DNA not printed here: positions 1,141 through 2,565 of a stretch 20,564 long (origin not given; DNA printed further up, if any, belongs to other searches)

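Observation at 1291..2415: The RAMP protein seems to hold a full RRM-plus-G-rich-loop unit in its first 170 residues, followed by about 200 residues of unknown function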

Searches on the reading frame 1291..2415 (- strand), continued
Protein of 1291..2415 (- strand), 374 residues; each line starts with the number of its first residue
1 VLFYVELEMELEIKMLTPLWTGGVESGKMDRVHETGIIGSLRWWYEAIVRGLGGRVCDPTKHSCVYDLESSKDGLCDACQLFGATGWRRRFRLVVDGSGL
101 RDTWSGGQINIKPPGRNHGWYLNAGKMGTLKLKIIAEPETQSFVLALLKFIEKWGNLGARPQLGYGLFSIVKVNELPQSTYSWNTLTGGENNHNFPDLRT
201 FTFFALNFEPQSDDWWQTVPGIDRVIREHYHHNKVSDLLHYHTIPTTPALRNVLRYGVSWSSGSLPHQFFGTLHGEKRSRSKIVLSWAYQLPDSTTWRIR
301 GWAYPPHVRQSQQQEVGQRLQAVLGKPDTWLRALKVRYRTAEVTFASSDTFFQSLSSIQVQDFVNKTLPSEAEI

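Call 59: find_related_loci(query=A2, collection=genome_contigs, flank=10000)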
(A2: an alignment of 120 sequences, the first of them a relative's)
Query A2 (366 aa) in genome_contigs; peptide patterns used: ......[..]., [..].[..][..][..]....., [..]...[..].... (x = any residue, [..] = any of these).
422 stretches matched a pattern; 398 encode a relative of the query (tblastn E <= 1e-3); the best 80 are kept; 80 distinct loci.
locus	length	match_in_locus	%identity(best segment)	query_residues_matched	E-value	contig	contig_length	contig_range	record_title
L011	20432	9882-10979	60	1-365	3e-144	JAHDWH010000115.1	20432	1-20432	MAG: Caldilineaceae bacterium isolate CHL15 NODE_3507_length_20432_cov_7.008883, whole genome shotgun sequence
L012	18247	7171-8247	61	1-358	5e-149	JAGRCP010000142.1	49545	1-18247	MAG: Caldilineaceae bacterium isolate HKST-UBA29 2010_255684, whole genome shotgun sequence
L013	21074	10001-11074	47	1-361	3e-102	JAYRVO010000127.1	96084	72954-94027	MAG: Chloroflexota bacterium isolate NJ_NJASGE3bin.22 k141_1096942, whole genome shotgun sequence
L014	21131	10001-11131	46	1-357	3e-99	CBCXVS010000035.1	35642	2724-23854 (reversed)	MAG: uncultured bacterium isolate DOM43_bin32 genome assembly, contig: DOM43_32_35, whole genome shotgun sequence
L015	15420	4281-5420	46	1-360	4e-98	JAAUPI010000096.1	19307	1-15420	MAG: Microcoleus sp. CSU_2_2 NODE_775_length_19307_cov_18.8967, whole genome shotgun sequence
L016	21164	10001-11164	44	1-360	9e-98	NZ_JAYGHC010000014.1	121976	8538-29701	Cronbergia sp. UHCC 0137 00014__length=121976, whole genome shotgun sequence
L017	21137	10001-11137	44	1-363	2e-96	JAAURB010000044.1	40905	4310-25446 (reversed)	MAG: Oscillatoriales cyanobacterium RM2_1_1 NODE_124_length_40905_cov_9.887635, whole genome shotgun sequence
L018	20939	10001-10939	48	1-326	6e-94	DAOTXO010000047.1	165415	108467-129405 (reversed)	MAG TPA_asm: Anaerolineae bacterium isolate H21_261 k133_3243587, whole genome shotgun sequence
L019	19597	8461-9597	41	1-357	1e-88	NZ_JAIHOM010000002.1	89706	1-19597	Spirulina subsalsa FACHB-351 NODE_41, whole genome shotgun sequence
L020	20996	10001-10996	43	1-329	2e-87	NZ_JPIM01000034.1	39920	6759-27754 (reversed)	Chloroflexus sp. MS-G contig00034, whole genome shotgun sequence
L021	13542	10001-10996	43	1-329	2e-87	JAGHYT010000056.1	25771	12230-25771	MAG: Chloroflexus sp. isolate 629F.1 NODE_312_length_25771_cov_11.044136, whole genome shotgun sequence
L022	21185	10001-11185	44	1-363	1e-95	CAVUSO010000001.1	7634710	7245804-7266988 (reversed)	MAG: uncultured cyanobacterium isolate MFD01689.bin.1.35 genome assembly, contig: contig_27210, whole genome shotgun seq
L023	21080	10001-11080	42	1-356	2e-86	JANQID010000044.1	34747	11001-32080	MAG: Chloroflexaceae bacterium isolate PL24a_bin.39 k99_354578, whole genome shotgun sequence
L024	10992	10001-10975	44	1-313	4e-86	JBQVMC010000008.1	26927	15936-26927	MAG: Methanosarcinaceae archaeon isolate Jaco_10860_bin3 c_000000000008, whole genome shotgun sequence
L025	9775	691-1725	43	1-359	1e-85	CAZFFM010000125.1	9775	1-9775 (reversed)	MAG TPA_asm: uncultured Ardenticatenales bacterium isolate binchicken_co172_209 genome assembly, contig: NODE_6340_lengt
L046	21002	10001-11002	42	1-329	1e-75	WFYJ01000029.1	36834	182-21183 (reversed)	MAG: Saprospiraceae bacterium isolate S141_9 k151_138278, whole genome shotgun sequence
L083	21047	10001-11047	39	1-329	6e-75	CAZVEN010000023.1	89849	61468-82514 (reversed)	MAG TPA_asm: uncultured Chloroflexaceae bacterium isolate SRP141376_co5_267 genome assembly, contig: NODE_472_length_898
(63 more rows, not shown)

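Call 66: search_protein_families(library=padloc, proteins=[L007:12351-13061:+, L007:13058-14197:+, L007:14194-16977:+, L007:18295-19197:+, L007:17891-18283:+], max_evalue=0.01)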
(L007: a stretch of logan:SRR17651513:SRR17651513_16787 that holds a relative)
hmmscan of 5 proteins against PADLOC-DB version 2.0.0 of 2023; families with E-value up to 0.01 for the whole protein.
L007:12351-13061:+ (236 aa): 1 family
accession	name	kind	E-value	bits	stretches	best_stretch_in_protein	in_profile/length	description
PDLC04194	HEC-01B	-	0.0047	14.7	0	3-74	6-79/204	-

L007:13058-14197:+ (379 aa): 6 families
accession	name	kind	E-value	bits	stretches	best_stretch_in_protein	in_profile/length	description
PDLC00988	Cmr6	-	8e-81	269.6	1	102-333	2-226/252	Cmr6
PDLC01535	Cmr6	-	1e-66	222.5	1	102-332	2-184/185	"CAS-III-B,CAS-III-C; effector_G7"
PDLC01442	Csm3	-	6.6e-05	20.9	1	129-330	29-177/208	"CAS-III-A,CAS-III-D; effector_G7"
PDLC01452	Cmr6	-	0.00021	19.5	1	130-330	85-223/228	"CAS-III-B,CAS-III-C; effector_G7"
PDLC01014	Csm3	-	0.00021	19.4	1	130-329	28-199/203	CRISPR type III-A/MTUBE-associated RAMP protein Csm3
PDLC01274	Cmr6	-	0.00096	17.3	1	130-330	45-186/188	"CAS-III-B,CAS-III-C; effector_G7"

L007:14194-16977:+ (927 aa): 11 families
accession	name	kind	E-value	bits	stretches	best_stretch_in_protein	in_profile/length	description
PDLC01314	Cas10c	-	1.1e-189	630.7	1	1-914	1-785/785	CAS-III-C; effector_LS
PDLC00918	Cas10c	-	2e-134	447.5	2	1-529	1-557/953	Cas10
PDLC01444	Cas10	-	1.3e-09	35.5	1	386-445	245-293/605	CAS-III; effector_LS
PDLC01292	Cas10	-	2.6e-08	31.8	1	636-693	319-376/387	CAS-III; effector_LS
PDLC01529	Cas10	-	1.9e-06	25.5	1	623-693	249-319/370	CAS-III; effector_LS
PDLC01293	Cas10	-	1.1e-05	22.6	0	19-53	3-37/577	CAS-III; effector_LS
PDLC00919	Cas10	-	0.00044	17.5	1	623-694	284-362/414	Cas10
PDLC02054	Cas10b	-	0.00049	17.1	1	630-692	329-391/537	-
PDLC01422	Cas10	-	0.0005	17.2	1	634-693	331-392/519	CAS-III; effector_LS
PDLC00917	Cas10b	-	0.00098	16.2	1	637-693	443-505/510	"CRISPR-associated protein Cas10/Cmr2, subtype III-B"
PDLC00916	Cas10a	-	0.001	16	0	641-689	595-641/650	"CRISPR-associated protein Cas10/Csm1, subtype III-A/MTUBE"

L007:18295-19197:+ (300 aa): 9 families
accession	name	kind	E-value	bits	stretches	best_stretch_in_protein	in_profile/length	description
PDLC00979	Cmr3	-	1.1e-75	252.7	1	6-290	2-285/287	Cmr3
PDLC01478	Cmr3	-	4.1e-73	244.2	1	6-289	2-257/258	"CAS-III-B,CAS-III-C; effector_G5"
PDLC01024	Cas5_IIId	-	4.5e-06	24.2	1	14-62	8-57/402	"CRISPR-associated RAMP protein, Csx10 family"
PDLC01313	Cas5_IIId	-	5.5e-06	24.5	1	14-63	5-55/338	CAS-III-D; effector_G5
PDLC01339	Csm3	-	4.2e-05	22.6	1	17-183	2-163/163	"CAS-III-A,CAS-III-D; effector_G7"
PDLC01420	Cas5_IIId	-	5.8e-05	20.9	0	14-59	5-50/343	CAS-III-D; effector_G5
PDLC01613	Csm3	-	8e-05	21.6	1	14-188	2-131/177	"CAS-III-A,CAS-III-D; effector_G7"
PDLC01441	Cmr4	-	0.00085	17.2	0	109-188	169-242/245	"CAS-III-B,CAS-III-C; effector_G7"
PDLC01016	Csm3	-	0.0096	14.3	0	13-71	2-67/189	Csm3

L007:17891-18283:+ (130 aa): 4 families
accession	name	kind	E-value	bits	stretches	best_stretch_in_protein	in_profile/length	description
PDLC00984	Cmr5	-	7.5e-42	140.9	1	6-129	3-126/129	Cmr5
PDLC01471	Cmr5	-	4.6e-37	125.1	1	7-128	2-113/114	CAS-III-C; effector_SS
PDLC01517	Cmr5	-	7.7e-14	50.2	1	8-128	3-130/131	CAS-III-C; effector_SS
PDLC00986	Cmr5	-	7.7e-12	43.6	2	98-129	145-176/178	Cmr5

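Call 68: fold_search(model_id=the predicted structure, library=pdb)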
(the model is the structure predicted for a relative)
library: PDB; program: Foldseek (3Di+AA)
matches with E <= 10: 715; with E <= 0.001: 56
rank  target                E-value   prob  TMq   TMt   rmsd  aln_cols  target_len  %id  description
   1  9l7c_A                4.1e-11  1.00  0.50  0.56   7.9       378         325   12  Type III-B CRISPR-Cas effector from Archaeoglobus fulgidus (Form 1) (released 2025-12-31)
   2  4w8x                  1.2e-09  1.00  0.38  0.41  11.3       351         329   15  Crystal Structure of Cmr1 from Pyrococcus furiosus bound to a nucleotide (released 2014-10-15)
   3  4l6u_B                2.2e-09  1.00  0.44  0.54   8.2       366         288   12  Crystal structure of AF1868: Cmr1 subunit of the Cmr RNA silencing complex (released 2014-02-12)
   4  4l6u_A                6.6e-09  1.00  0.45  0.54   7.6       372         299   13  Crystal structure of AF1868: Cmr1 subunit of the Cmr RNA silencing complex (released 2014-02-12)
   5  8s9t_D                8.8e-07  1.00  0.39  0.30  14.1       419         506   12  CRISPR-Cas type III-D effector complex (released 2024-04-24)
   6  8yhe_F                1.1e-06  1.00  0.30  0.53   5.7       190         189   23  Cryo-EM structure of CTR-bound type VII CRISPR-Cas complex at post-state II (released 2024-08-21)
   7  8z4j_J                1.5e-06  1.00  0.29  0.49   7.0       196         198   23  Cryo-EM structure of CTR-bound type VII CRISPR-Cas complex at substrate-engaged state II (released 2024-08-21)
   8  6s6b_J                1.7e-06  1.00  0.38  0.31  12.7       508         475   11  Type III-B Cmr-beta Cryo-EM structure of the Apo state (released 2020-07-08)
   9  7y85_A                2.8e-06  1.00  0.41  0.16  15.8       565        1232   12  CryoEM structure of type III-E CRISPR Craspase gRAMP-crRNA in complex with TPR-CHAT protease bound to self RNA target (released 2022-12-14)
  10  8gna_A                3.0e-06  1.00  0.43  0.17  13.7       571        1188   11  Structure of the SbCas7-11-crRNA-NTR complex (released 2023-01-18)
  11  8s9u_D                3.0e-06  1.00  0.38  0.30  12.3       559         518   11  CRISPR-Cas type III-D effector complex bound to a target RNA (released 2024-04-24)
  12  8yhe_J                3.2e-06  1.00  0.29  0.49   7.0       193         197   23  Cryo-EM structure of CTR-bound type VII CRISPR-Cas complex at post-state II (released 2024-08-21)
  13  8d97_A                3.6e-06  1.00  0.40  0.12  10.8       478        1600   11  Apo gRAMP (released 2023-06-14)
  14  9j9e_D1               3.8e-06  1.00  0.31  0.51   5.8       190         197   23  Cryo-EM structure of the type VII CRISPR-Cas14 effector complex (released 2026-03-04)
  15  8yhe_E                4.6e-06  1.00  0.30  0.52   6.5       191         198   22  Cryo-EM structure of CTR-bound type VII CRISPR-Cas complex at post-state II (released 2024-08-21)
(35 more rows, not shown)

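Call 78: search_dna_similar(query=window:1291-2391:-, collection=plasmids, mode=protein, max_rows=25, max_evalue=0.001)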
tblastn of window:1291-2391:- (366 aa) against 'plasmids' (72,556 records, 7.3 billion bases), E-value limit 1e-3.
Records with a match: 3; places in all: 3; records where one place covers at least 80% of the query: 2.
Best place of each record, by identity: <60% 3.
By first word of the organism name: Anabaena 1; Sphaerospermopsis 1; Thermus 1.
By predicted mobility (MOB-suite, as given by PLSDB): conjugative 2; non-mobilizable 1.
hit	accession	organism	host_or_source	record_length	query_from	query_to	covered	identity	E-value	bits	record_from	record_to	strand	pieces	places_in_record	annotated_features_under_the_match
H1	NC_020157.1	Anabaena cylindrica PCC 7122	water, most likely pond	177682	1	299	82%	35.3%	2e-46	176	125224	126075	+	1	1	cmr1: type III-B CRISPR module RAMP protein Cmr1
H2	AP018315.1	Sphaerospermopsis kisseleviana NIES-73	-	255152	1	299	82%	35.1%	5e-45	172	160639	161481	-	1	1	hypothetical protein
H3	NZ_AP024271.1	Thermus thermophilus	-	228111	2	73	20%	48.7%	4e-9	66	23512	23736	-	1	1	cmr1: type III-B CRISPR module RAMP protein Cmr1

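Call 79: get_annotated_region(hit=H1, flank=11000)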
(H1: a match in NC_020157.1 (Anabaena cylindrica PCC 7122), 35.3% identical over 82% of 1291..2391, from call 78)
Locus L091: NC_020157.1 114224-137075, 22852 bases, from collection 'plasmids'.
description: Anabaena cylindrica PCC 7122 plasmid pANACY.02, complete sequence
organism: Anabaena cylindrica PCC 7122 (NCBI taxid 272123)
taxonomy: Bacteria; Cyanobacteriota; Cyanophyceae; Nostocales; Nostocaceae; Anabaena; Anabaena cylindrica; Anabaena cylindrica PCC 7122
host: -; source: water, most likely pond; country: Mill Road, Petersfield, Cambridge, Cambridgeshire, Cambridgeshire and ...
typing (MOB-suite, as given by PLSDB): conjugative; replicon rep_cluster_1696; relaxase MOBP; mating-pair formation MPF_T
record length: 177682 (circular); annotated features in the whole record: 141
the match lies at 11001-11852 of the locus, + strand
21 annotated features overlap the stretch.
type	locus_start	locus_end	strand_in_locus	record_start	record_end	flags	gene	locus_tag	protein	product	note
CDS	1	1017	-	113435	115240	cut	-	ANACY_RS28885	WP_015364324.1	DNA polymerase domain-containing protein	-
CDS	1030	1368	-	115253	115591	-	-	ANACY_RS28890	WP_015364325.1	hypothetical protein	-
CDS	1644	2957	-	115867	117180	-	-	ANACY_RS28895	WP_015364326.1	DNA polymerase III subunit gamma/tau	-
CDS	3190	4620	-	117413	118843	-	dnaN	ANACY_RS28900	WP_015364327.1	DNA polymerase III subunit beta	GO:0006260 - DNA replication [Evidence IEA]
CDS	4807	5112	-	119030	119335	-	-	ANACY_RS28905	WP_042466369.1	hypothetical protein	-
CDS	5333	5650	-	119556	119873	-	-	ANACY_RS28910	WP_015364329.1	hypothetical protein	-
CDS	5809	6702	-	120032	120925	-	-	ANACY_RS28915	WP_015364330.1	ThiF family adenylyltransferase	-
CDS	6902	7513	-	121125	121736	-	-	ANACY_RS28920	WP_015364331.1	Mov34/MPN/PAD-1 family protein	-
CDS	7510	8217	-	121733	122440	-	-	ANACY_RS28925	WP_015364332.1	prokaryotic E2 ligase family D protein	-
CDS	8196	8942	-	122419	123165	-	-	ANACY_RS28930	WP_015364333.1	hypothetical protein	-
CDS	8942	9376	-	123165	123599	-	-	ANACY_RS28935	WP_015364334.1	hypothetical protein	-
CDS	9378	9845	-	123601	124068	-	-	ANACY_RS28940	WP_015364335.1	hypothetical protein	-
CDS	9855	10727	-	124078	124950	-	-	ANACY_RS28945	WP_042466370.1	bifunctional DNA primase/polymerase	-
CDS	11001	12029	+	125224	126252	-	cmr1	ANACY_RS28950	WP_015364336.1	type III-B CRISPR module RAMP protein Cmr1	GO:0043571 - maintenance of CRISPR repeat elements [Evidence IEA]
CDS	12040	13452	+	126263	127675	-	-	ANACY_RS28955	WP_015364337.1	RAMP superfamily CRISPR-associated protein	-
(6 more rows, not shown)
